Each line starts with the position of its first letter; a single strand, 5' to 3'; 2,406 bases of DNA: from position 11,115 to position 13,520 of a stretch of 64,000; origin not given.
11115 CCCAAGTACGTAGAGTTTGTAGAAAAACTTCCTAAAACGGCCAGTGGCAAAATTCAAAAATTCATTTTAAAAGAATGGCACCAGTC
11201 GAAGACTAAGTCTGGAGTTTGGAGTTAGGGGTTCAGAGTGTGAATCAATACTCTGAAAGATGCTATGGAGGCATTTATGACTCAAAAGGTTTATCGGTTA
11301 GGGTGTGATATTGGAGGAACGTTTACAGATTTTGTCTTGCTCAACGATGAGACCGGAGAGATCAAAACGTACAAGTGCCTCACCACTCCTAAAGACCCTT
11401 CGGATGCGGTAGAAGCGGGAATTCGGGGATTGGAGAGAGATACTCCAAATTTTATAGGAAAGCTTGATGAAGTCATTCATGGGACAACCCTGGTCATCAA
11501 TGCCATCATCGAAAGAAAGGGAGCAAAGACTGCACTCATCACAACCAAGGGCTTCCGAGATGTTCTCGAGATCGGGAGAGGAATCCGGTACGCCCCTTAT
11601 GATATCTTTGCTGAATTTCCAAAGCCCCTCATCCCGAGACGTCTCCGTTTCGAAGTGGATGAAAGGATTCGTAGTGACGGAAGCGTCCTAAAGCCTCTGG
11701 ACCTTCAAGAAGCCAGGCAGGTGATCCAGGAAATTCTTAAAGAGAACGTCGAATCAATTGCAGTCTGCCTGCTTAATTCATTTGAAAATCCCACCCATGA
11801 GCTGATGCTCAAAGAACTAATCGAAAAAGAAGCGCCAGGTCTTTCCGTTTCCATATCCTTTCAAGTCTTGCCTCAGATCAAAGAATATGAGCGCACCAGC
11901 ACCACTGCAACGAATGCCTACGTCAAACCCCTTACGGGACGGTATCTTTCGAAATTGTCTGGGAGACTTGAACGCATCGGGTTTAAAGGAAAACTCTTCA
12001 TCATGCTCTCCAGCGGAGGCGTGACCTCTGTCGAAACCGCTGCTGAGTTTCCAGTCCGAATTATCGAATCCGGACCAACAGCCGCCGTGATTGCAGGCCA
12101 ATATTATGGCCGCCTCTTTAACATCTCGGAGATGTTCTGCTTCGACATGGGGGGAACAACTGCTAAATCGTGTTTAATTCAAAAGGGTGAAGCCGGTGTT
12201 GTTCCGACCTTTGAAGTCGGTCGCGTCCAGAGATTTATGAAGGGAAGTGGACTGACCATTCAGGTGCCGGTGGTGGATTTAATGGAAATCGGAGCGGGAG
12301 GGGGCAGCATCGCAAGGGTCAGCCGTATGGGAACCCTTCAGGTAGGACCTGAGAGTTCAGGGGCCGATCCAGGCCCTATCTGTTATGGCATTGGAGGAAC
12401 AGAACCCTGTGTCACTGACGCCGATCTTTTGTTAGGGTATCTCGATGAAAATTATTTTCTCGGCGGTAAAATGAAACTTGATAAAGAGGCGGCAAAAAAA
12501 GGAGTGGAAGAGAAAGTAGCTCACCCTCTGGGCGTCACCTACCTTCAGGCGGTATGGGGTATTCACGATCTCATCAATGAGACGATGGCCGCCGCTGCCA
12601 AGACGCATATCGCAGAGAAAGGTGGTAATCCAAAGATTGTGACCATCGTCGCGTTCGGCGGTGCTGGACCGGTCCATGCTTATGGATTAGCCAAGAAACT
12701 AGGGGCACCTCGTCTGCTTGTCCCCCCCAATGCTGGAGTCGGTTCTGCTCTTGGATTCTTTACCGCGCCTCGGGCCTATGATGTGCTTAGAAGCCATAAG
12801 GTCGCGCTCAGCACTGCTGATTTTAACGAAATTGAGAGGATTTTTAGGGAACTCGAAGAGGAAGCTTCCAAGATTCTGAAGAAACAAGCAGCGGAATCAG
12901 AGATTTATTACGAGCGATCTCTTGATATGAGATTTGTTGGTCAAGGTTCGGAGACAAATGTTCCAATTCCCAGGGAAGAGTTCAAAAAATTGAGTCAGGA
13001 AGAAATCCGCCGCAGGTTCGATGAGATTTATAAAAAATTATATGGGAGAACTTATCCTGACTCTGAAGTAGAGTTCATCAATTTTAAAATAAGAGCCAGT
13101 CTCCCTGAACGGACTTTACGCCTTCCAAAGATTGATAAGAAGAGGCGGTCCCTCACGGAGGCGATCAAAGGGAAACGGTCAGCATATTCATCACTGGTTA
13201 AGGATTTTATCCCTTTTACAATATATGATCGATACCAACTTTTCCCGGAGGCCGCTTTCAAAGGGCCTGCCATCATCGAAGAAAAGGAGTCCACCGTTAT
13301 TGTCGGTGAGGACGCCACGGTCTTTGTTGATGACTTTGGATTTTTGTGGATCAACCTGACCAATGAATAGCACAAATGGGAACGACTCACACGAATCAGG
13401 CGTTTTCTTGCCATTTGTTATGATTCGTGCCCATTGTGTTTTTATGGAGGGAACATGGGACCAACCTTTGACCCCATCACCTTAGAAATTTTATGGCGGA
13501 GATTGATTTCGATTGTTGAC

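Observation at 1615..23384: Supra-operon (~22 kb) resembling the anaerobic indoleacetate (iaa) degradation cluster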

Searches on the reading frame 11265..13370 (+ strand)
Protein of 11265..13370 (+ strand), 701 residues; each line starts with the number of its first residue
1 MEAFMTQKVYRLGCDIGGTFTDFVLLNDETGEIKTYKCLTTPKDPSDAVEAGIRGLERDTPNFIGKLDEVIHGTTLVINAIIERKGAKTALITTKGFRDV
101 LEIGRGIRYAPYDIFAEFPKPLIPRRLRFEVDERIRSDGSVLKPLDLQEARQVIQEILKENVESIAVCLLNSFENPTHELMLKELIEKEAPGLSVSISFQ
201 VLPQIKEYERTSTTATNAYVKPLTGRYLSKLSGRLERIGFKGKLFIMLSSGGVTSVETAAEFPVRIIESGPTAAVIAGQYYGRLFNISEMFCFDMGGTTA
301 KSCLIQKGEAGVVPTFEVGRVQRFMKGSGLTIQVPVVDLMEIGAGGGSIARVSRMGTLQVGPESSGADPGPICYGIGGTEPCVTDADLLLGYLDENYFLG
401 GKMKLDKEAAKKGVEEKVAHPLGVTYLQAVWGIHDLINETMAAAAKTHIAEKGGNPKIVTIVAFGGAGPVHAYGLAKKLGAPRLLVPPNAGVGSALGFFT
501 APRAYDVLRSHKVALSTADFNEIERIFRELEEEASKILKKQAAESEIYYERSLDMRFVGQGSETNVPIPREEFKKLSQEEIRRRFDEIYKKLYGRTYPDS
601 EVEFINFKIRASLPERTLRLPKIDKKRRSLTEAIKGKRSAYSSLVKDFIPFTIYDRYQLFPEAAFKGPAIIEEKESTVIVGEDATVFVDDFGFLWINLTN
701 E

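Call 3: search_protein_families(library=pfam, proteins=[window:11265-13370:+])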
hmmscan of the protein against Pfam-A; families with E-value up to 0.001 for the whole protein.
window:11265-13370:+ (701 aa): 3 families
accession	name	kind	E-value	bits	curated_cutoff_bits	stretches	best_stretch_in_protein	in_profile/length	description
PF01968.24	Hydantoinase_A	-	1.2e-80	271.4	22.9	1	210-501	1-285/291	Hydantoinase/oxoprolinase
PF05378.19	Hydant_A_N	-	3.1e-54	183.8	25.2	1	11-189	1-175/176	Hydantoinase/oxoprolinase N-terminal region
PF19278.4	Hydant_A_C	-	5.4e-15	55.7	21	1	519-694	10-188/193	Hydantoinase/oxoprolinase C-terminal domain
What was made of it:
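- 11265..13370 (+): HyuA-type ATP-binding subunit of a hydantoinase/oxoprolinase-family enzyme (701 aa); proposed IaaC-like 2-oxoindoleacetate(-CoA) lactamase subunit. Pfam Hydant_A_N, Hydantoinase_A, Hydant_A_C (call 3).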

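Call 6: search_protein_families(library=ncbifam, proteins=[window:11265-13370:+])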
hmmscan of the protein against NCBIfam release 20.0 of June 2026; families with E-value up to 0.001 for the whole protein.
window:11265-13370:+ (701 aa): 3 families
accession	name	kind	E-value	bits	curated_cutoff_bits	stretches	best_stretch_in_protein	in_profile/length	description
NF050156.1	CapLactmsAlpCapA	equivalog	4.8e-163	544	1000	1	10-692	1-681/689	caprolactamase subunit alpha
NF042975.2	AcphenoCarb_ApcC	equivalog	5.2e-96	322.5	1500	1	11-691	10-704/733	acetophenone carboxylase subunit gamma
NF042960.1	AcphenoCarb_ApcA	equivalog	6.3e-62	209.7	1250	1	153-692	129-651/658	acetophenone carboxylase subunit alpha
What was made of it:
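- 11265..13370 (+): CapA model 544 bits, below its cut-off of 1000; ApcC model 322 bits (call 6).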

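Call 19: find_homologous_proteins(query=window:11265-13370:+, max_evalue=1e-30)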
Query window:11265-13370:+ (701 aa): 8000 proteins with E <= 1e-30 among 8000 candidates; the best 120 are listed.
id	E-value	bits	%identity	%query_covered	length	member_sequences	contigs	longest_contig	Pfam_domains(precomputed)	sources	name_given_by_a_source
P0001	0.0e+0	1570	100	100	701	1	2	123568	PF01968.25,PF19278.5,PF05378.20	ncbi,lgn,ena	-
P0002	0.0e+0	1477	93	99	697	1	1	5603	PF01968.25,PF19278.5,PF05378.20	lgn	-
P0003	0.0e+0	1464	93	99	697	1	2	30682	PF01968.25,PF19278.5,PF05378.20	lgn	-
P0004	0.0e+0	1382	88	99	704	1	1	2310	PF01968.25,PF19278.5,PF05378.20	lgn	-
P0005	0.0e+0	1381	86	99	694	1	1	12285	PF01968.25,PF19278.5,PF05378.20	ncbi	-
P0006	0.0e+0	1380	87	99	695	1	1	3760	PF01968.25,PF19278.5,PF05378.20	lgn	-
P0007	0.0e+0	1377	86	100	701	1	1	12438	PF01968.25,PF19278.5,PF05378.20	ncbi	-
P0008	0.0e+0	1374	86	99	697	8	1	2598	PF01968.25,PF19278.5,PF05378.20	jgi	jgi:N-methylhydantoinase A/oxoprolinase/acetone carboxylase beta subunit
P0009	0.0e+0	1372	86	99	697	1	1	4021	PF01968.25,PF19278.5,PF05378.20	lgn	-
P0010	0.0e+0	1371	85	99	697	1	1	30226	PF01968.25,PF19278.5,PF05378.20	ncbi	-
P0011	0.0e+0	1364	85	99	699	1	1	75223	PF01968.25,PF19278.5,PF05378.20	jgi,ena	-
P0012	0.0e+0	1363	85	100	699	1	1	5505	PF01968.25,PF19278.5,PF05378.20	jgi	-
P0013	0.0e+0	1362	85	99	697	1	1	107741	PF01968.25,PF19278.5,PF05378.20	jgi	jgi:N-methylhydantoinase A/oxoprolinase/acetone carboxylase beta subunit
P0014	0.0e+0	1359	85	99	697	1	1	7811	PF01968.25,PF19278.5,PF05378.20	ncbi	-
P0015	0.0e+0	1358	85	99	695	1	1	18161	PF01968.25,PF19278.5,PF05378.20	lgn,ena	-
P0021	0.0e+0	1352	86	99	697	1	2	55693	PF01968.25,PF19278.5,PF05378.20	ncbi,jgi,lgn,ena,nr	ncbi:MAG: hydantoinase/oxoprolinase family protein [Syntrophaceae bacterium]|nr:hydantoinase/oxoprol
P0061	0.0e+0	1330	83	99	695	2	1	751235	PF01968.25,PF19278.5,PF05378.20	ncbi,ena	-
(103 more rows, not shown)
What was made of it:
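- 11265..13370 (+): More than 120 relatives at 82-93% identity (call 19).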

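Call 21: find_encoding_contigs(protein=P0001, flank=10000, max_places=3)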
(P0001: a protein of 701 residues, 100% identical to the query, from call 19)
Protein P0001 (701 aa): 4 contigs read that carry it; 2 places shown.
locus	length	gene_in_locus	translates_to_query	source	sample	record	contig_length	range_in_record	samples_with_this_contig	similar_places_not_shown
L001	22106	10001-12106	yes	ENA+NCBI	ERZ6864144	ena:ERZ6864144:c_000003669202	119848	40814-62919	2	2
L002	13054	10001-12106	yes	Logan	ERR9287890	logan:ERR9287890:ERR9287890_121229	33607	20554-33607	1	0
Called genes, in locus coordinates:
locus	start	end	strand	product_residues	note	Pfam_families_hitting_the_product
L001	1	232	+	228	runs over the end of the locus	PF04256:DUF434, PF18481:DUF5616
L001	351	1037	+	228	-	PF00392:GntR, PF07729:FCD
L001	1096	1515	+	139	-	PF02310:B12-binding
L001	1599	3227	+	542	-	PF01642:MM_CoA_mutase, PF06368:Met_asp_mut_E (weak)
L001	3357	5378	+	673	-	PF02737:3HCDH_N, PF00725:3HCDH (faint), PF00378:ECH_1, PF16113:ECH_2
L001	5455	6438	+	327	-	PF16868:NMT1_3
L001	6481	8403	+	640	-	PF06808:DctM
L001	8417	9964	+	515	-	PF00501:AMP-binding, PF13193:AMP-binding_C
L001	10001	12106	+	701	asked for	PF05378:Hydant_A_N, PF01968:Hydantoinase_A, PF19278:Hydant_A_C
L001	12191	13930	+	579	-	PF02538:Hydantoinase_B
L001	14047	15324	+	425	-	PF00501:AMP-binding, PF14535:AMP-binding_C_2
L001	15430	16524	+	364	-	PF03480:DctP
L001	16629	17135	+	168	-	PF04290:DctQ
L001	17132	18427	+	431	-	PF06808:DctM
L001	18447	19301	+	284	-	PF00941:FAD_binding_5, PF03450:CO_deh_flav_C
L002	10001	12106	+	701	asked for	PF05378:Hydant_A_N, PF01968:Hydantoinase_A, PF19278:Hydant_A_C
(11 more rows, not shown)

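Call 23: search_dna_similar(query=window:11265-13370:+, collection=plasmids, mode=protein, max_rows=25)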
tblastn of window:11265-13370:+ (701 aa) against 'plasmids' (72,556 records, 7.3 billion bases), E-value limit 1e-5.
Records with a match: 1037; places in all: 1496; records where one place covers at least 80% of the query: 919.
Best place of each record, by identity: <60% 1037.
By first word of the organism name: Agrobacterium 174; Rhizobium 165; Sinorhizobium 119; Pseudosulfitobacter 49; Paracoccus 33; Rhodococcus 21; Sulfitobacter 20; Ensifer 17; Shinella 16; Haloferax 16; and 124 more.
By predicted mobility (MOB-suite, as given by PLSDB): non-mobilizable 601; conjugative 290; mobilizable 146.
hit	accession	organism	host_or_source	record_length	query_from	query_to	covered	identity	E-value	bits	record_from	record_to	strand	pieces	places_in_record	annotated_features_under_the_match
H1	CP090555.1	Neorhizobium galegae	Galega,Cell culture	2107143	6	700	99%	45.4%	0e+0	613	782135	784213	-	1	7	none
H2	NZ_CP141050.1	Microvirga lotononidis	-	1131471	2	698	99%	44.9%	0e+0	596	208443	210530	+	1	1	none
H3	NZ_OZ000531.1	Shinella sp. WSC3-e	-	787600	11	700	98%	45.3%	0e+0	593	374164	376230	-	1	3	hydantoinase/oxoprolinase family protein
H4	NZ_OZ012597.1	Shinella sp. WSD5-1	-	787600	11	700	98%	45.3%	0e+0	593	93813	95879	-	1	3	hydantoinase/oxoprolinase family protein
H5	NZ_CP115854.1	Pseudoroseomonas cervicalis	-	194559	3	689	98%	45.2%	0e+0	580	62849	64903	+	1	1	hydantoinase B/oxoprolinase family protein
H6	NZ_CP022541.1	Antarctobacter heliothermus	Skeletonema marinoi strain ST54,Cell ...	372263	11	698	98%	45.0%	9e-180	575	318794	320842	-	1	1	hydantoinase/oxoprolinase family protein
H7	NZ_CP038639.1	Cupriavidus oxalaticus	whole organism,sewage sludge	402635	7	689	97%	44.4%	1e-168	544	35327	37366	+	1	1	hydantoinase/oxoprolinase family protein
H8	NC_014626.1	Ketogulonicigenium vulgare Y25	-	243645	10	700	97%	44.7%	4e-161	596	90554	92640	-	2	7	none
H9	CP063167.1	Variovorax paradoxus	-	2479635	7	698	99%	43.7%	4e-167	539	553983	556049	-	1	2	hydantoinase/oxoprolinase family protein | hydantoinase B/oxoprolinase family protein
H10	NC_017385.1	Ketogulonicigenium vulgare WSH-001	-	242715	10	700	99%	43.8%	0e+0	585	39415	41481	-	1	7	hydantoinase B/oxoprolinase family protein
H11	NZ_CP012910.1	Ketogulonicigenium vulgare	cell culture,Tianjin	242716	10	700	99%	43.8%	0e+0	585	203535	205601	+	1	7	hydantoinase B/oxoprolinase family protein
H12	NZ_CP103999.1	Ketogulonicigenium vulgare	Tenebrio molitor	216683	10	700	99%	43.8%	0e+0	585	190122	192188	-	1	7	hydantoinase B/oxoprolinase family protein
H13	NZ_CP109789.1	Leisingera thetidis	-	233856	10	698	98%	43.8%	1e-170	549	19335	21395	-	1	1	hydantoinase B/oxoprolinase family protein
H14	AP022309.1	Burkholderia sp. SFA1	-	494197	10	690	97%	44.0%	0e+0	582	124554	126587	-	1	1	N-methylhydantoinase A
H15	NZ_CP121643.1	Rhizobium sp. CC1099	Onobrychis viciifolia,cell culture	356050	11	700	98%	43.4%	1e-170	549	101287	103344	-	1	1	hydantoinase/oxoprolinase family protein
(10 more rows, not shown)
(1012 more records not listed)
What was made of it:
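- Tried and rejected: The best HyuA hit is 45% identical, in rhizobia (call 23).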

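Call 24: find_encoding_contigs(protein=P0061, flank=10000, max_places=2)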
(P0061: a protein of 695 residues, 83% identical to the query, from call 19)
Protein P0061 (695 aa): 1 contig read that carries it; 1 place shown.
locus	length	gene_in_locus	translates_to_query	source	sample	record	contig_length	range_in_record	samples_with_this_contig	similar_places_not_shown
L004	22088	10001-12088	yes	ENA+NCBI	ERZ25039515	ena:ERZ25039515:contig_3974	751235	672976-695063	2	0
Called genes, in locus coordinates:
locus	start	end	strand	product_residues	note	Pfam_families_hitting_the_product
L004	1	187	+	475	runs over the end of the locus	PF01796:OB_ChsH2_C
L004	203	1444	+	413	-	PF00108:Thiolase_N, PF22691:Thiolase_C_1, PF02803:Thiolase_C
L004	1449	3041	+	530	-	PF00501:AMP-binding, PF13193:AMP-binding_C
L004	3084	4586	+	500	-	PF02550:AcetylCoA_hydro, PF13336:AcetylCoA_hyd_C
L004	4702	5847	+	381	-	PF01071:GARS_A (faint), PF08442:ATP-grasp_2, PF13549:ATP-grasp_5 (weak), PF24948:Citrate_synth_N, PF00549:Ligase_CoA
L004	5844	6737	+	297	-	PF02629:CoA_binding, PF13607:Succ_CoA_lig, PF00549:Ligase_CoA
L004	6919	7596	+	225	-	PF05378:Hydant_A_N, PF00501:AMP-binding, PF13193:AMP-binding_C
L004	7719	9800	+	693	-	PF05378:Hydant_A_N, PF01968:Hydantoinase_A, PF19278:Hydant_A_C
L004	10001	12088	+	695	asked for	PF05378:Hydant_A_N, PF01968:Hydantoinase_A, PF19278:Hydant_A_C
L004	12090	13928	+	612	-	PF02538:Hydantoinase_B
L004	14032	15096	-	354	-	-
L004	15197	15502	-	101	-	-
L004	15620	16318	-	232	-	-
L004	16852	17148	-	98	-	PF18924:DUF5674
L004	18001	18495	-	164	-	PF19620:DUF6125, PF14196:ATC_hydrolase (weak)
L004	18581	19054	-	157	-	PF07238:PilZ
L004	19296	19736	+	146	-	PF00892:EamA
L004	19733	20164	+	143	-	PF00892:EamA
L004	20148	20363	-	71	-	-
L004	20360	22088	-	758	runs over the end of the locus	PF04879:Molybdop_Fe4S4, PF00384:Molybdopterin, PF01568:Molydop_binding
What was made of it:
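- A HyuA-HyuA-HyuB set at 83-87% identity lies with thiolase, CoA transferase and succinyl-CoA synthetase genes in L004 (call 24), a context that would suit a beta-keto-acid product.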

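Call 25: find_encoding_contigs(protein=P0021, flank=10000, max_places=2)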
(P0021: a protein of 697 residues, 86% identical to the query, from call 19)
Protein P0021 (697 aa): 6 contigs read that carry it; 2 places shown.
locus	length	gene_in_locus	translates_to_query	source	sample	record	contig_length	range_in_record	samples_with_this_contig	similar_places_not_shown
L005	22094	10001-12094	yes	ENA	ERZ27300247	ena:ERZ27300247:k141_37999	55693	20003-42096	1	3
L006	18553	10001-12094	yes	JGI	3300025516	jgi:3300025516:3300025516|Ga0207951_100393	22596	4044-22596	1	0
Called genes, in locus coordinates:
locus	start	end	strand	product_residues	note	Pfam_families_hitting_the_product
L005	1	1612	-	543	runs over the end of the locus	PF01565:FAD_binding_4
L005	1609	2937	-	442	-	PF13183:Fer4_8 (weak), PF02754:CCG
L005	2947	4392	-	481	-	PF01565:FAD_binding_4, PF02913:FAD-oxidase_C (faint)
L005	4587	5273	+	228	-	PF00392:GntR, PF07729:FCD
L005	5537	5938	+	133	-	PF02310:B12-binding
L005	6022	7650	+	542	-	PF01642:MM_CoA_mutase, PF06368:Met_asp_mut_E (faint)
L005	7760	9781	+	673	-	PF02737:3HCDH_N, PF00725:3HCDH (faint), PF00378:ECH_1, PF16113:ECH_2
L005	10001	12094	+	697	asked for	PF05378:Hydant_A_N, PF01968:Hydantoinase_A, PF19278:Hydant_A_C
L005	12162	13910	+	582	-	PF02538:Hydantoinase_B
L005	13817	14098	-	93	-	-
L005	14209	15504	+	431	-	PF00501:AMP-binding, PF14535:AMP-binding_C_2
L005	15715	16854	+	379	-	PF13433:Peripla_BP_5, PF13458:Peripla_BP_6, PF01094:ANF_receptor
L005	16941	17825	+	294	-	PF02653:BPD_transp_2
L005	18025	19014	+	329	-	PF02653:BPD_transp_2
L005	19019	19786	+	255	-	PF13476:AAA_23 (weak), PF00005:ABC_tran, PF13304:AAA_21 (faint), PF12399:BCA_ABC_TP_C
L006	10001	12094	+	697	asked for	PF05378:Hydant_A_N, PF01968:Hydantoinase_A, PF19278:Hydant_A_C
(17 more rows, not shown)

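Call 42: search_protein_representatives(protein=window:11265-13370:+)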
Query: 701 residues. Proteins with E-value up to 0.001 (for the whole library): 36469; up to 1e-10: 22455; up to 1e-30: 7612. The best 150 are listed.
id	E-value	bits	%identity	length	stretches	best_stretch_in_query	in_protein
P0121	4.6e-219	745.6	49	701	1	9-699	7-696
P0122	1.3e-215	734.2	50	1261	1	11-698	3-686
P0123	4.2e-213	725.9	49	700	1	10-698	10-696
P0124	2.7e-209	713.3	48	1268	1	10-696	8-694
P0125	5.9e-202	689.1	47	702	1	8-698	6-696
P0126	3.4e-196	670.0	47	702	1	10-682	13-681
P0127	8.5e-192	655.5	47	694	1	11-688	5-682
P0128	2.2e-191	654.1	46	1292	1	6-692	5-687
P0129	5.4e-191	652.8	46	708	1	10-696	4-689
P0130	1.9e-190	651.1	47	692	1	10-691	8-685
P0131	7.1e-188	642.5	45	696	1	11-698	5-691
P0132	1.0e-187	642.0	46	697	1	12-689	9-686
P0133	1.5e-186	638.1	45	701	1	9-694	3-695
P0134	5.7e-185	632.9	46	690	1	9-699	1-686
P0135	6.2e-185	632.8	46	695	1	11-696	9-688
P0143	1.2e-180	618.6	44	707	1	9-699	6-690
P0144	6.5e-180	616.2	44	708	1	10-697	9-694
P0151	8.0e-177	606.0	45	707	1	7-698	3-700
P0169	1.1e-168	579.1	43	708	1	6-686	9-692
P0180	1.3e-166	572.2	44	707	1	9-698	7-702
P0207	1.9e-160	551.9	42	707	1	9-697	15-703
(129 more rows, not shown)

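Call 43: list_cluster_members(proteins=[P0143, P0151, P0180, P0207, P0129, P0144, P0121, P0123, P0125, P0169])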
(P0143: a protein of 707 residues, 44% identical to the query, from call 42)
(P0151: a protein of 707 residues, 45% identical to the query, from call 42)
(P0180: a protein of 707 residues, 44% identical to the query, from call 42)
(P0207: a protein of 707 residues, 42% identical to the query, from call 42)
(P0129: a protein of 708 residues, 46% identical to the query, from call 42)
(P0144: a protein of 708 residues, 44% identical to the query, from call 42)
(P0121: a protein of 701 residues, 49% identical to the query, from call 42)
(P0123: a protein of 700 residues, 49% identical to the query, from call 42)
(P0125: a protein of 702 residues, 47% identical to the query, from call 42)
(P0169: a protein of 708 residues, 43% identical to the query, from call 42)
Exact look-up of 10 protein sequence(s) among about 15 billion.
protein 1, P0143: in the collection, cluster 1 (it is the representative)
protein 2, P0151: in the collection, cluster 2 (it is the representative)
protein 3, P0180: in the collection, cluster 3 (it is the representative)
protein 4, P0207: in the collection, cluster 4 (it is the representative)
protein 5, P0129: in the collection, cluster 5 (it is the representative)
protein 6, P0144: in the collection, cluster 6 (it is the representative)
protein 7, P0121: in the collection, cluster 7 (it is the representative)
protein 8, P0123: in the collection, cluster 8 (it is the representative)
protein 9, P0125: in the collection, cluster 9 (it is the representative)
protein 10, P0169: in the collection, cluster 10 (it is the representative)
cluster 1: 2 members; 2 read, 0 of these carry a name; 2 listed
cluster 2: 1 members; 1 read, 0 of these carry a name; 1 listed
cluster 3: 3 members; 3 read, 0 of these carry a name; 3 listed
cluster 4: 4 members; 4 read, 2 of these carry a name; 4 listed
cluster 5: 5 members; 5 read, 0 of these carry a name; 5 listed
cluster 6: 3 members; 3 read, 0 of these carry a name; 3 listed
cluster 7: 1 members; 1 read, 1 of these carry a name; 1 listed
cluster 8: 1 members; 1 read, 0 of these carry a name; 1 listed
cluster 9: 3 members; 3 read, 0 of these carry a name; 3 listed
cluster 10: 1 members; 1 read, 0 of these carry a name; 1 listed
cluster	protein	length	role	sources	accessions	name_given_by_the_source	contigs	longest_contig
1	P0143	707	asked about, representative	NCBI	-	-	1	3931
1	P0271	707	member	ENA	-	-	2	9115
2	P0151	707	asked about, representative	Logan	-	-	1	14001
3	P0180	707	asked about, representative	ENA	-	-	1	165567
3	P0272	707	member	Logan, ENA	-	-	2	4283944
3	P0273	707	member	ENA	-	-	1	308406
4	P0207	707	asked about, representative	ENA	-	-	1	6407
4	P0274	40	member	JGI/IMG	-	hypothetical protein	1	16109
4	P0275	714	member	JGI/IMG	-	N-methylhydantoinase A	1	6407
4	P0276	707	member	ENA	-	-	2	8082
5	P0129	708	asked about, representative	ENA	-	-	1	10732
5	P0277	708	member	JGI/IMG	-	-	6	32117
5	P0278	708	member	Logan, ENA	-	-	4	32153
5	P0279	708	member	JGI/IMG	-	-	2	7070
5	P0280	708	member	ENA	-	-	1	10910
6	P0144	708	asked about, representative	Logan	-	-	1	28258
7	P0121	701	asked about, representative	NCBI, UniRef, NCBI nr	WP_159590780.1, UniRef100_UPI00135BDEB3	hydantoinase/oxoprolinase family protein [Hydrogenophaga sp. BPS33] | hydantoinase/oxoprolinase family protein n=1 Tax=Hydrogenophaga sp. BPS33 TaxID=2651974 ...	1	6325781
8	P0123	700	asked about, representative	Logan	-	-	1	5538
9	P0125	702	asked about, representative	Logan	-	-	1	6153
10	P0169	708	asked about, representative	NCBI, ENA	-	-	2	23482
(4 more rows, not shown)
